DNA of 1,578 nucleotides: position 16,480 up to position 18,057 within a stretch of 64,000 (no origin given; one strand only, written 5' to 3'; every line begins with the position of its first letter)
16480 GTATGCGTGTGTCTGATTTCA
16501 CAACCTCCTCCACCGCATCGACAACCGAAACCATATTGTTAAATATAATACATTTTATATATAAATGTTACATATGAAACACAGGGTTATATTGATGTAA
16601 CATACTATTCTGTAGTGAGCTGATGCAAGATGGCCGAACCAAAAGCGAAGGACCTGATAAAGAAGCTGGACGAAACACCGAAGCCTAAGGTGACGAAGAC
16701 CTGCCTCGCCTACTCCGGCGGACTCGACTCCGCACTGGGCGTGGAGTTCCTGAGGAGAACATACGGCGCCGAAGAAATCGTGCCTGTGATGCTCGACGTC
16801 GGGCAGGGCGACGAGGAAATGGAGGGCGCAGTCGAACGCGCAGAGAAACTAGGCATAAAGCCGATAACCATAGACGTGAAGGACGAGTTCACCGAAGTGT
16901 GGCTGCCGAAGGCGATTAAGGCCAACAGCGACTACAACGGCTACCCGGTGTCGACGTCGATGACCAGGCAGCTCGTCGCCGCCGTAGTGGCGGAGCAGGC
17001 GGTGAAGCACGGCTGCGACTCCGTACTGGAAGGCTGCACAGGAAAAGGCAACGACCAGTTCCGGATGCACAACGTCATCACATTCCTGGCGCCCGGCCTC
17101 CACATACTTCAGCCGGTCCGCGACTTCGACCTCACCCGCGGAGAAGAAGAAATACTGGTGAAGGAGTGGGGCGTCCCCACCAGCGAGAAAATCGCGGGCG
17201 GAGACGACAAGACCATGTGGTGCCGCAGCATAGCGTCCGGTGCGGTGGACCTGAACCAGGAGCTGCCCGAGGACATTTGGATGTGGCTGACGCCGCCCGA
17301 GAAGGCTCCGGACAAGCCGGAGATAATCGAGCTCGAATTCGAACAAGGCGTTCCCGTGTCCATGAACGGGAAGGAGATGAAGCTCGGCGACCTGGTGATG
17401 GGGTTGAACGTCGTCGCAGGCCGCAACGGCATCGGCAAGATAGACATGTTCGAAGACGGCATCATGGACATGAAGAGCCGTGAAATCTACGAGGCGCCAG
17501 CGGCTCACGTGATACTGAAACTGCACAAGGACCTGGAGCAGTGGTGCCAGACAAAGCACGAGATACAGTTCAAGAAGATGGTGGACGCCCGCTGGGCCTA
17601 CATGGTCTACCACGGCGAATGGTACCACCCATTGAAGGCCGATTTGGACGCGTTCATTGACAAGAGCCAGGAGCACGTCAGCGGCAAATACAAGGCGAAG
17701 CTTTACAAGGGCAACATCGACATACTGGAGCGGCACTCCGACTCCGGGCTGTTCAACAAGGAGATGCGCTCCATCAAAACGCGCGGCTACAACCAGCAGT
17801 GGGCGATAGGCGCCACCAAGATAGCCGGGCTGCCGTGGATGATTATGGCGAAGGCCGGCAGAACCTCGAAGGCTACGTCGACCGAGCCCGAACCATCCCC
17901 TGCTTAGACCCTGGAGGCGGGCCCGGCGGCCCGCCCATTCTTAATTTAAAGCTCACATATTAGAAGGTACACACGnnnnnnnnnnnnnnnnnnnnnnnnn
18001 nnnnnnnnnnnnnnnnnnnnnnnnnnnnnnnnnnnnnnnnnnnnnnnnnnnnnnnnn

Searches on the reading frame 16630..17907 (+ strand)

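Call 46: search_protein_families(library=pfam, proteins=[window:16630-17907:+], max_evalue=0.001)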
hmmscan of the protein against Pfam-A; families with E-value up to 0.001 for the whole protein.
window:16630-17907:+ (425 aa): 3 families
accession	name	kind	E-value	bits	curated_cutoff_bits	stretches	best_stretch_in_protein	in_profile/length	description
PF20979.2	Arginosuc_syn_C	-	9.9e-66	221.9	27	1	193-404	4-217/219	Arginosuccinate synthase C-terminal domain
PF00764.25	Arginosuc_synth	-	7.8e-43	146.8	27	1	23-181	1-160/162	Arginosuccinate synthase N-terminal HUP domain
PF02540.23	NAD_synthase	-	0.00052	19.7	21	1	19-87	16-85/242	NAD synthase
